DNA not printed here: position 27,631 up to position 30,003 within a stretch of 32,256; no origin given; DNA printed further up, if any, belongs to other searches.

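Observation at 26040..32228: Six-kb surface locus: paralogous alpha/alpha-toroid type-I membrane proteins, a dedicated signal peptidase I, a Cys-rich mini-protein and an LTD protein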

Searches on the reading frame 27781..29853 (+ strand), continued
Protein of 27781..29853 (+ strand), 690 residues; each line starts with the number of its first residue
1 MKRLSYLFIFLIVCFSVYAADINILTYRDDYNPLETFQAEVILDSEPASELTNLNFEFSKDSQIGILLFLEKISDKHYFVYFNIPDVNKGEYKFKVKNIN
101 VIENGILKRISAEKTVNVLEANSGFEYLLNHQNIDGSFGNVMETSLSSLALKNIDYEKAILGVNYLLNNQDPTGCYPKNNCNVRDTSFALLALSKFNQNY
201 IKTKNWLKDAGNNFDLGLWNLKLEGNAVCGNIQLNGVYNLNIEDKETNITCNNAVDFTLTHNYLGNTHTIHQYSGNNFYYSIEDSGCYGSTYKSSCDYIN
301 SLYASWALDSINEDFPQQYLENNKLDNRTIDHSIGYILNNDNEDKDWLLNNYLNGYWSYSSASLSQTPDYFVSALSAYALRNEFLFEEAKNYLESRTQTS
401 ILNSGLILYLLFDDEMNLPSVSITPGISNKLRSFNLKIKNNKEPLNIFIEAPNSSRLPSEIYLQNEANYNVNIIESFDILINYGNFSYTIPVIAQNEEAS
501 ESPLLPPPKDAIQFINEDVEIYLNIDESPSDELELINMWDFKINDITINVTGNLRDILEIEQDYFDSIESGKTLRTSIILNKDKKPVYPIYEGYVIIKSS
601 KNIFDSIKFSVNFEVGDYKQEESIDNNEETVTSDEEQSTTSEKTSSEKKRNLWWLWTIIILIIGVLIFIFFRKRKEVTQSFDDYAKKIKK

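Call 29: find_encoding_contigs(protein=P0002, flank=10000, max_places=4)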
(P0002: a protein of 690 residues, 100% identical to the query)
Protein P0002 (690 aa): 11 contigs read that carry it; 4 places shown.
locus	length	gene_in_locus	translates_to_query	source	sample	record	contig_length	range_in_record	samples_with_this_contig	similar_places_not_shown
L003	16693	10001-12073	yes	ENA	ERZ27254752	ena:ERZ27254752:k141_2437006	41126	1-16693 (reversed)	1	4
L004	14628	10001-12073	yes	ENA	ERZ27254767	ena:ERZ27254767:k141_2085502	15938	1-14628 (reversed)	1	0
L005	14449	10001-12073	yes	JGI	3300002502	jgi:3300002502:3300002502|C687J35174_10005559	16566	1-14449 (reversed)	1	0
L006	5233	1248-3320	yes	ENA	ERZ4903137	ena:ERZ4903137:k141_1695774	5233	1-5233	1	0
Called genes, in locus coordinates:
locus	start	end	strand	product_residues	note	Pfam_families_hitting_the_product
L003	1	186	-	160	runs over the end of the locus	-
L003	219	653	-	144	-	PF00571:CBS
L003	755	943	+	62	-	-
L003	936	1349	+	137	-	PF11969:DcpS_C, PF01230:HIT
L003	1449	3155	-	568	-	PF00999:Na_H_Exchanger, PF02254:TrkA_N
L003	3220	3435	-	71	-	PF01918:Alba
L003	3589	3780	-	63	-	PF00833:Ribosomal_S17e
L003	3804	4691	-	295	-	-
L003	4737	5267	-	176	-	PF02778:tRNA_int_endo_N, PF01974:tRNA_int_endo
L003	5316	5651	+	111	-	PF04193:PQ-loop (weak)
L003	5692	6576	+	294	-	PF13691:Lactamase_B_4 (weak), PF23023:Anti-Pycsar_Apyc1, PF00753:Lactamase_B, PF12706:Lactamase_B_2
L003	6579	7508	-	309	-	PF08271:Zn_Ribbon_TF, PF00382:TFIIB, PF04545:Sigma70_r4 (faint), PF00382:TFIIB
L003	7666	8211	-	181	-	-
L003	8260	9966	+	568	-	-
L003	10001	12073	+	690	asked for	-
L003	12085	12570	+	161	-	-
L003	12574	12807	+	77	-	-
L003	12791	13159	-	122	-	PF27325:MJ0538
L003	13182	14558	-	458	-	PF00932:LTD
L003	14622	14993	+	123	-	-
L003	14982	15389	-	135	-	PF01870:Hjc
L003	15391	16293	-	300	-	PF07460:NUMOD3 (weak)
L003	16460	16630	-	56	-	-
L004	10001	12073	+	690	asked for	-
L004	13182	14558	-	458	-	PF00932:LTD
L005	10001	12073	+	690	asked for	-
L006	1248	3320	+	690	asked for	-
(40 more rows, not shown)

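Call 38: find_related_loci(query=A4, collection=genome_contigs, flank=10000)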
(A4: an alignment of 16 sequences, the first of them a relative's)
Query A4 (690 aa) in genome_contigs; peptide patterns used: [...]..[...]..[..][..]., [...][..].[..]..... (x = any residue, [..] = any of these).
133 stretches matched a pattern; 16 encode a relative of the query (tblastn E <= 1e-3); 16 distinct loci.
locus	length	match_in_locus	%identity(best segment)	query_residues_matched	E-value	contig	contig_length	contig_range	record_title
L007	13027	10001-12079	65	1-690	0e+0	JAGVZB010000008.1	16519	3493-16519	Candidatus Woesearchaeota archaeon isolate RIFCSPHIGHO2_01_FULL_34_12 rifcsphigho2_01_scaffold_7846, whole genome shotgu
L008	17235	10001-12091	48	1-687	0e+0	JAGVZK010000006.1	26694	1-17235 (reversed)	Candidatus Woesearchaeota archaeon isolate RIFCSPLOWO2_01_FULL_37_43 rifcsplowo2_01_scaffold_2813, whole genome shotgun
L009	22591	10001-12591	42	16-690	5e-158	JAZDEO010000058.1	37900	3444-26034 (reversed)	MAG: archaeon isolate MEGAHIT-group-0.155 k141_16878231, whole genome shotgun sequence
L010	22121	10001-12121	38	1-688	2e-139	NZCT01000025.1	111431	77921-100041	MAG: archaeon isolate ARS1176 MHASMcontig_675445, whole genome shotgun sequence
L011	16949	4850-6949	35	14-675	1e-130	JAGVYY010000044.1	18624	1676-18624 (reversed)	Candidatus Woesearchaeota archaeon isolate RIFCSPHIGHO2_02_FULL_32_10 rifcsphigho2_02_scaffold_11846, whole genome shotg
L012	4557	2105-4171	34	2-689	3e-95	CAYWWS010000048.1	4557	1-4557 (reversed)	MAG TPA_asm: Candidatus Woesearchaeota archaeon isolate SRP269290_co3_1000 genome assembly, contig: NODE_29849_length_45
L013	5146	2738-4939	31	7-690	3e-94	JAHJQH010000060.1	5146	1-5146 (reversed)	MAG: Nanoarchaeota archaeon isolate OS_PC_MetaG.mb.102 OS_PC_MetaG.mb.102_k141_353099, whole genome shotgun sequence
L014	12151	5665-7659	28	7-652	1e-66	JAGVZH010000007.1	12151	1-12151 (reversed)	Candidatus Woesearchaeota archaeon isolate RIFOXYD1_FULL_32_9 rifoxyd1_full_scaffold_1982, whole genome shotgun sequence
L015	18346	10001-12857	33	28-684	1e-25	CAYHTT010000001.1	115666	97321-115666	MAG TPA_asm: Candidatus Woesearchaeota archaeon isolate ERP119705_co17_619 genome assembly, contig: NODE_84_length_11566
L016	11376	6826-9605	35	19-613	5e-23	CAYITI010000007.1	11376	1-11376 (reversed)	MAG TPA_asm: Candidatus Woesearchaeota archaeon isolate ERP119705_co6_993 genome assembly, contig: NODE_7482_length_1137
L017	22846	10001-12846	28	17-670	7e-19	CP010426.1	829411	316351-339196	MAG: archaeon GW2011_AR20 chromosome, complete genome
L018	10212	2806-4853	43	17-405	7e-17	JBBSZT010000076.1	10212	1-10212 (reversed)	MAG: Nanoarchaeota archaeon isolate H51-bin092_1 H51_bin092_1_000000000076, whole genome shotgun sequence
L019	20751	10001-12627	32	17-604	9e-16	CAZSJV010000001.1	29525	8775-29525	MAG TPA_asm: Candidatus Woesearchaeota archaeon isolate SRP050083_co3_21 genome assembly, contig: NODE_1070_length_29525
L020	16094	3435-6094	30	20-613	4e-15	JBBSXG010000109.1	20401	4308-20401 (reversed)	MAG: Nanoarchaeota archaeon isolate H51-bin037_1 H51_bin037_1_000000000109, whole genome shotgun sequence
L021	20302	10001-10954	34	1-598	4e-10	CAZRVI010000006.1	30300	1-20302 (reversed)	MAG TPA_asm: Candidatus Woesearchaeota archaeon isolate binchicken_co19_483 genome assembly, contig: NODE_2115_length_30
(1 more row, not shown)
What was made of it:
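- Tried and rejected: I repeated it with 16 closer sequences (call 38).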

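Call 59: search_protein_families(library=pfam, proteins=[L003:13182-14558:-, L017:13323-15029:-, L001:13497-15608:-, L014:8303-10081:-, L008:12492-13952:-, L021:11588-13795:-], max_evalue=0.01)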
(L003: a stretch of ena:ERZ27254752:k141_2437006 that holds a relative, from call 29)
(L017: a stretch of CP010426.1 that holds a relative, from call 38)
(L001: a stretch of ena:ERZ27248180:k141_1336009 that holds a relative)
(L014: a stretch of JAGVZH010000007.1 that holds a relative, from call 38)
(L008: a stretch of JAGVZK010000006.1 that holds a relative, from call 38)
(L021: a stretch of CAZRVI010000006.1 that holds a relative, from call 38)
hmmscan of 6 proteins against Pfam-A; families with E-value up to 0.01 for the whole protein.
L003:13182-14558:- (458 aa): 1 family
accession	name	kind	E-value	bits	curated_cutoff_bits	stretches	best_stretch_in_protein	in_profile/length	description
PF00932.25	LTD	-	2.3e-10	41.3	34.3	1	136-241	5-108/109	Lamin Tail Domain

L017:13323-15029:- (568 aa): 1 family
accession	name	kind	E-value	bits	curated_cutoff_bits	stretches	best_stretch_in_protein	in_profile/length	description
PF00932.25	LTD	-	1e-15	58.5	34.3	2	147-249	6-108/109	Lamin Tail Domain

L001:13497-15608:- (703 aa): 2 families
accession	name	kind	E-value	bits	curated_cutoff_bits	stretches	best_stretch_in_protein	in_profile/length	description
PF00932.25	LTD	-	8e-13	49.2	34.3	1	24-139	5-108/109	Lamin Tail Domain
PF00207.28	A2M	-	0.005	17.1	21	0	479-524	44-90/92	Alpha-2-macroglobulin family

L014:8303-10081:- (592 aa): 1 family
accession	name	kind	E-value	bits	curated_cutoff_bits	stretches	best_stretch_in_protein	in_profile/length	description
PF00932.25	LTD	-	7.2e-23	81.5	34.3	2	18-130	5-107/109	Lamin Tail Domain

L008:12492-13952:- (486 aa): 1 family
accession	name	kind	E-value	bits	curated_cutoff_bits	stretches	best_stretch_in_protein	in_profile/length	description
PF00932.25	LTD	-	2.5e-11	44.4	34.3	1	160-267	3-107/109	Lamin Tail Domain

L021:11588-13795:- (735 aa): 2 families
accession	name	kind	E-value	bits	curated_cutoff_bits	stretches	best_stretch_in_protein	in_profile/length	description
PF00932.25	LTD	-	8.3e-35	119.9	34.3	2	24-148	6-108/109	Lamin Tail Domain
PF00565.23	SNase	-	1.9e-21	76.9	21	1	208-307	1-106/107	Staphylococcal nuclease homologue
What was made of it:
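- On Lamin-tail-domain proteins (PF00932): Orthologues score 41-120 bits (call 59).
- Closest known: Prokaryotic lamin-tail-domain. Same: One orthologue (L021) fuses the LTD to a staphylococcal nuclease domain (call 59), as in LTD-nuclease proteins of bacteria.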
